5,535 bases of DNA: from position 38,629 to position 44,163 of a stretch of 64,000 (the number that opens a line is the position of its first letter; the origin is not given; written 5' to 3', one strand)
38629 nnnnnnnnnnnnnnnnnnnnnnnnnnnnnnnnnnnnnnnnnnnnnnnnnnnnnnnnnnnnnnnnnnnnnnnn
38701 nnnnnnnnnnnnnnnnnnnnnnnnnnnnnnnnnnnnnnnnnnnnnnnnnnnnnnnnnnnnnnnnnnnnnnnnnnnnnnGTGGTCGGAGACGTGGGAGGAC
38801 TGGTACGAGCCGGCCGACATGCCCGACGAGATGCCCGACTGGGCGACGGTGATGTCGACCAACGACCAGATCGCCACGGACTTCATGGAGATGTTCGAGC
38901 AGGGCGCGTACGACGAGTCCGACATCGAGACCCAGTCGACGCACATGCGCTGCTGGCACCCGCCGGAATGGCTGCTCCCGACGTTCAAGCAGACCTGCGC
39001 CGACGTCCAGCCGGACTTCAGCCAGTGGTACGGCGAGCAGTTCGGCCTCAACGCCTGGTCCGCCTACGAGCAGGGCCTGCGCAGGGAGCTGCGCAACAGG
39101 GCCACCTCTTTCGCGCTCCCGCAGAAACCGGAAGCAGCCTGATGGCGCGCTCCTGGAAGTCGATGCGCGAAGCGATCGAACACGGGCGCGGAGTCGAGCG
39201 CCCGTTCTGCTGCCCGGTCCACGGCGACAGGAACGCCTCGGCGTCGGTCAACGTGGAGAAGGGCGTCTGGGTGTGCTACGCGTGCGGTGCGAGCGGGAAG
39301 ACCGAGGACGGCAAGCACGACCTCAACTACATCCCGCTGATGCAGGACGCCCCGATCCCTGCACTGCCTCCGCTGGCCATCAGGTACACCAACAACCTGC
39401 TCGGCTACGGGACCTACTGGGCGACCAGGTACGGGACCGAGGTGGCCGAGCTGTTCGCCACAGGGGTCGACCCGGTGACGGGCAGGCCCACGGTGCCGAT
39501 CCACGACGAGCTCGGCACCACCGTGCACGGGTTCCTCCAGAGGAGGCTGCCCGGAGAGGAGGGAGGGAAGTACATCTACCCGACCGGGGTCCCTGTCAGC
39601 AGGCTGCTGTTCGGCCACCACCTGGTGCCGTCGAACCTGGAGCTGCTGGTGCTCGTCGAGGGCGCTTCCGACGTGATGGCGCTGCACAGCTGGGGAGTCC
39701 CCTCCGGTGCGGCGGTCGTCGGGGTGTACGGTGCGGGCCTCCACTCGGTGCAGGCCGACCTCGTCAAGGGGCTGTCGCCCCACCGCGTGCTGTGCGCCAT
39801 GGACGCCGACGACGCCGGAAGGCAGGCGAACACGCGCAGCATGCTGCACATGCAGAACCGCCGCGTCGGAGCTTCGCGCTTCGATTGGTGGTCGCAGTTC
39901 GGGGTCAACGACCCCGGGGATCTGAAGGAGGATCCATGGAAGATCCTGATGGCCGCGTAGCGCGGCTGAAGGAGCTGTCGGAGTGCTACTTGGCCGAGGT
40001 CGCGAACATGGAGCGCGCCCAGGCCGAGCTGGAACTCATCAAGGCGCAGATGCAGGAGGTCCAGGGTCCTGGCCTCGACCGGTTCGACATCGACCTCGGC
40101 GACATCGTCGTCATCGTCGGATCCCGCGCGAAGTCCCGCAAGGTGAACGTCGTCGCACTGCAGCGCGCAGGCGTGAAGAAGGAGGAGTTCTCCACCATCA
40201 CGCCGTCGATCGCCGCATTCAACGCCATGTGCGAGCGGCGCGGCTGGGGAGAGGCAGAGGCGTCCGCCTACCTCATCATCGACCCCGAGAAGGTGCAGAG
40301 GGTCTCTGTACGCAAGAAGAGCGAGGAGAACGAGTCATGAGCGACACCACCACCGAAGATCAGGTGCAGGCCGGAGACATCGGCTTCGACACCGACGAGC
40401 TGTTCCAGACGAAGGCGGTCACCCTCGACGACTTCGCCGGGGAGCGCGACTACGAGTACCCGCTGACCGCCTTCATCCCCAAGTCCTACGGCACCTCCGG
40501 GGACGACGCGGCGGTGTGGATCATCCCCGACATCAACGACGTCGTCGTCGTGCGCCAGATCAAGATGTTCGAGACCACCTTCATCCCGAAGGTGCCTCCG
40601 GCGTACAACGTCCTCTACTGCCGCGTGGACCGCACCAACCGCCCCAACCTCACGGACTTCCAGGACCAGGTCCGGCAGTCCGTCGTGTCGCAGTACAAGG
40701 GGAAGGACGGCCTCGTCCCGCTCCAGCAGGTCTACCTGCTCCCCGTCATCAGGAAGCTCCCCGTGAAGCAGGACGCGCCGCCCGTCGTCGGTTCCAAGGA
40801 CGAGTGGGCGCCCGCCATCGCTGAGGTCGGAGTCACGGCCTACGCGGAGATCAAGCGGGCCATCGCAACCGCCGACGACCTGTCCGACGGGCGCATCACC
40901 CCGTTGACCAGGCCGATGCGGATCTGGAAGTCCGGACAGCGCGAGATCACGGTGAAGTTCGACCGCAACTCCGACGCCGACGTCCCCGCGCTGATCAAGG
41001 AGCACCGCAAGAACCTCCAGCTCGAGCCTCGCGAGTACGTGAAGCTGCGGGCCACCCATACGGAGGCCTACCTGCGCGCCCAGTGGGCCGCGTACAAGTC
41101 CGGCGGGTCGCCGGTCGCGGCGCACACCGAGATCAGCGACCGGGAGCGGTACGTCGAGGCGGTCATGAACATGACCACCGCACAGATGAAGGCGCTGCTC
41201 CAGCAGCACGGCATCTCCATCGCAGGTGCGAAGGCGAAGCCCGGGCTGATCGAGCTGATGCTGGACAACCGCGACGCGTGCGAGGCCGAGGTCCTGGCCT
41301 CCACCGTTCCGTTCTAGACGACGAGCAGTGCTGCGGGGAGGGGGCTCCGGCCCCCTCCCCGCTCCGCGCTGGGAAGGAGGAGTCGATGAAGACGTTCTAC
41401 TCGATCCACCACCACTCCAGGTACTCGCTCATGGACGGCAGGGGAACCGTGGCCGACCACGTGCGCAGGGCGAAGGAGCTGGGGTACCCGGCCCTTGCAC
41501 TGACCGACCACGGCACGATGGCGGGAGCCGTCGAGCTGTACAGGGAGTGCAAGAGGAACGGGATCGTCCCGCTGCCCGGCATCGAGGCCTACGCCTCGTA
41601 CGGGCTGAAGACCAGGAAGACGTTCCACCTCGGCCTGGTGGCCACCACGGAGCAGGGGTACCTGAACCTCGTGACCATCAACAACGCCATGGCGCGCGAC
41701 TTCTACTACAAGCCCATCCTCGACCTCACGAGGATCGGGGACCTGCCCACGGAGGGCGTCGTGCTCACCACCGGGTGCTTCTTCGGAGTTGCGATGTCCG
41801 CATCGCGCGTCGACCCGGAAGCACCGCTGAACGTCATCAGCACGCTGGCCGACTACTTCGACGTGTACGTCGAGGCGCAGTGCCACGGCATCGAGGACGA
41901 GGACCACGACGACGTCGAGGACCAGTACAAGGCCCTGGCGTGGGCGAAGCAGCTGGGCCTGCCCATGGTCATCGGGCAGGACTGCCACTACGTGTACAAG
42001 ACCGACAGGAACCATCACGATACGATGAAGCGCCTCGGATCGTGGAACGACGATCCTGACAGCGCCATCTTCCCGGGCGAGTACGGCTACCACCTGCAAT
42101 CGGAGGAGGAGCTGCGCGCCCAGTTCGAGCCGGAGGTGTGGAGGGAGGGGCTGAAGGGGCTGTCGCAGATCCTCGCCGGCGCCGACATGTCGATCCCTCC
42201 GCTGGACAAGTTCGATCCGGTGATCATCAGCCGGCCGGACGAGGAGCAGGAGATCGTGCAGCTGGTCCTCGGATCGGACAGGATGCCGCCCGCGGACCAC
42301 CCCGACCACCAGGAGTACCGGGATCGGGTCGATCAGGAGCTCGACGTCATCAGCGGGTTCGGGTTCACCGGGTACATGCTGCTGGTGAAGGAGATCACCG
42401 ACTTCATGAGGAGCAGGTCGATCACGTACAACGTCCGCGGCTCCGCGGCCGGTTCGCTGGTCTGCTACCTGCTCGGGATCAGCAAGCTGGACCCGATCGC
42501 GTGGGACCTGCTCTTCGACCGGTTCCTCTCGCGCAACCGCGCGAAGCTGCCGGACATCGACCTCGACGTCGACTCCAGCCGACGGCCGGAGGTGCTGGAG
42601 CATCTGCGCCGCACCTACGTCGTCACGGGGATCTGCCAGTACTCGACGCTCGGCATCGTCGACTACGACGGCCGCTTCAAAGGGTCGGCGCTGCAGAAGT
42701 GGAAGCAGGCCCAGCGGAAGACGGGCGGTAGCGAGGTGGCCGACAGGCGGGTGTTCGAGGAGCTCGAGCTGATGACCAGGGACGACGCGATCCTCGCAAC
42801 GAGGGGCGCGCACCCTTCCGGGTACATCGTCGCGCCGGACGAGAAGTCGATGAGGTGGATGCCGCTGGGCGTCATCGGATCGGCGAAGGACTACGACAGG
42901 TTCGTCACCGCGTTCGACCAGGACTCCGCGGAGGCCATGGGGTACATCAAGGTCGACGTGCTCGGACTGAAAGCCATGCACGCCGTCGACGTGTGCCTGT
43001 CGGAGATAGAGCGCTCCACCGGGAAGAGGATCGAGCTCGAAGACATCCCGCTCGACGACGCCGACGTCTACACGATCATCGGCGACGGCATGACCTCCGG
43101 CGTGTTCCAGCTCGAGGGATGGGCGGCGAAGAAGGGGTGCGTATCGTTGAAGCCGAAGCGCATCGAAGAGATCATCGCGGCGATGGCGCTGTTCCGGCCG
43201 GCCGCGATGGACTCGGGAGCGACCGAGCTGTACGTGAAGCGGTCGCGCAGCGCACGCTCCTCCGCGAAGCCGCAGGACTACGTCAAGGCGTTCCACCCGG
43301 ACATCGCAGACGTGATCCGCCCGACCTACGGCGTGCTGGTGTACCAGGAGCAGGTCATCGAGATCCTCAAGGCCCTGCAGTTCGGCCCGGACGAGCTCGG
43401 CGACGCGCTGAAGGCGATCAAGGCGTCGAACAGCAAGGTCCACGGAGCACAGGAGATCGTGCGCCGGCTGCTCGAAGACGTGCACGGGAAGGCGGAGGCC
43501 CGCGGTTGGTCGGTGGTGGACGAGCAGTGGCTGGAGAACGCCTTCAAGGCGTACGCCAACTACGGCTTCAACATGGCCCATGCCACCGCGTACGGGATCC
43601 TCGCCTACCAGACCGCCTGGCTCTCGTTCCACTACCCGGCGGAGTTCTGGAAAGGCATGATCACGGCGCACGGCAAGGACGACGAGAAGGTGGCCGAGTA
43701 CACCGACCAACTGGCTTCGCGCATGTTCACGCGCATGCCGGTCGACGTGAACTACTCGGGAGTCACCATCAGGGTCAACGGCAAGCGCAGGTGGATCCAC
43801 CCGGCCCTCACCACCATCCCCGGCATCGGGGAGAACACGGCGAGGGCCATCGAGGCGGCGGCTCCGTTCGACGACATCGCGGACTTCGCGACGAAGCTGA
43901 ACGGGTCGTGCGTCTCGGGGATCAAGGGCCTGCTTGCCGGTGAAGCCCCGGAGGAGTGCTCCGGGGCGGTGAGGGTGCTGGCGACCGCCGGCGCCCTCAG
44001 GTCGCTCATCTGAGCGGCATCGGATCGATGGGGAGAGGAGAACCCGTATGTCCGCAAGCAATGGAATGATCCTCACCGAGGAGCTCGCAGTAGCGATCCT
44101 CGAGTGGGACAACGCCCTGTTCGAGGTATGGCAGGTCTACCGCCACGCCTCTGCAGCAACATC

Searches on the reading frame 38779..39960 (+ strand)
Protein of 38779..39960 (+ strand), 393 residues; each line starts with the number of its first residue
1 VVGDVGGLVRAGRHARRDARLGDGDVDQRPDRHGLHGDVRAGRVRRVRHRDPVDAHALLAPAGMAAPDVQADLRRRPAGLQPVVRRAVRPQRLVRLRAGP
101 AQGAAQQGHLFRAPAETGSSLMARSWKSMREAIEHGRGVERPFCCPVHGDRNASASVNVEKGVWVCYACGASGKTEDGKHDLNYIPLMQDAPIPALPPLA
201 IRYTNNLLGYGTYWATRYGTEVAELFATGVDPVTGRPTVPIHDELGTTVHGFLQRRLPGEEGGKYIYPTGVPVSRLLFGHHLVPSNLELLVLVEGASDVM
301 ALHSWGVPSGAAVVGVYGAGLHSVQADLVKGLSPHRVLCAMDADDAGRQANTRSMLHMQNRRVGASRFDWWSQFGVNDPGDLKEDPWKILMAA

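Call 11: search_protein_families(library=pfam, proteins=[window:38779-39960:+], max_evalue=0.001)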
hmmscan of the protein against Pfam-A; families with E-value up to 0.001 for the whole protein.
window:38779-39960:+ (393 aa): 4 families
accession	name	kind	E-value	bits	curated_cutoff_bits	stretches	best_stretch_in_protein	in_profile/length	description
PF13155.12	Toprim_2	-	1.4e-08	35.4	22.1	1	291-362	1-70/88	Toprim-like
PF01807.25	Zn_ribbon_DnaG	-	3.7e-07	30.3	24.9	1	144-175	35-66/98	CHC2 zinc finger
PF13662.12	Toprim_4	-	6.3e-05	23.6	25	1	290-367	3-83/85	Toprim domain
PF01751.28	Toprim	-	0.00029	21.4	23.1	1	290-355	2-77/96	Toprim domain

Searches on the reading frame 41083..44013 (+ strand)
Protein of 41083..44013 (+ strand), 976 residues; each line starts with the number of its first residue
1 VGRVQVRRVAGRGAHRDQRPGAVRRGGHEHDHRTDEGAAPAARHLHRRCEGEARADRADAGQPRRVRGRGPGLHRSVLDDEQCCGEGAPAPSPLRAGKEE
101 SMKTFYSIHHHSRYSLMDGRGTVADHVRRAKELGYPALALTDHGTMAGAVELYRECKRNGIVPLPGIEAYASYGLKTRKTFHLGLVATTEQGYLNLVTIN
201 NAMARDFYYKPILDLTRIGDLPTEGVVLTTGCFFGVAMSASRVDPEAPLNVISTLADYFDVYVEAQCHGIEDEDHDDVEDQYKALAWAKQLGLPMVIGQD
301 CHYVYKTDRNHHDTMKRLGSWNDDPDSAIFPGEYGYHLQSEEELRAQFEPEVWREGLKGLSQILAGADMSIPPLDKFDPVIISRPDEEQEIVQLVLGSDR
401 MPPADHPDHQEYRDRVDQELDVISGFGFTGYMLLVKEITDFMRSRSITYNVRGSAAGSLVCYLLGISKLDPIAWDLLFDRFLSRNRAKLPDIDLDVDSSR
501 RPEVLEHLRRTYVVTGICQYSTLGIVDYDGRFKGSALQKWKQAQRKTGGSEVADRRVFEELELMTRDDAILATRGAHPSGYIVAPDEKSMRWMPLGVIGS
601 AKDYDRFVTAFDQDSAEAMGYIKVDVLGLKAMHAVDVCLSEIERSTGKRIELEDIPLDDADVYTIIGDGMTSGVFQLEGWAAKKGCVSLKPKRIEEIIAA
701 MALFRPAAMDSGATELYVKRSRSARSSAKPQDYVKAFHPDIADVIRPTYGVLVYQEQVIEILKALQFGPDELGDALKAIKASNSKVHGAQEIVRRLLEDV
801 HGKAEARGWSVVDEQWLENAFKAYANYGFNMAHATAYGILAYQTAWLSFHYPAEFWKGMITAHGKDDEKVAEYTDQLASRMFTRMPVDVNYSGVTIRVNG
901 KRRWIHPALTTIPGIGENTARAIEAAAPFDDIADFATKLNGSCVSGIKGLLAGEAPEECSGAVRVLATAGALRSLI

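Call 11: search_protein_families(library=pfam, proteins=[window:41083-44013:+], max_evalue=0.001)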
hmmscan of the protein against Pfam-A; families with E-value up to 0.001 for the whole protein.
window:41083-44013:+ (976 aa): 4 families
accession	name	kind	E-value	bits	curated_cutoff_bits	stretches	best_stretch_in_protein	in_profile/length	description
PF07733.18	DNA_pol3_alpha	-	2.1e-43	149.3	23.9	1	407-628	18-260/260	Bacterial DNA polymerase III alpha NTPase domain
PF17657.6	DNA_pol3_finger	-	3.8e-32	111.4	22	1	633-766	3-129/166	Bacterial DNA polymerase III alpha subunit finger domain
PF02811.25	PHP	-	6.7e-26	92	26.4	1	108-266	2-162/164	PHP domain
PF14579.12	HHH_6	-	9.2e-07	29.4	25.6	1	885-942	5-64/90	Helix-hairpin-helix motif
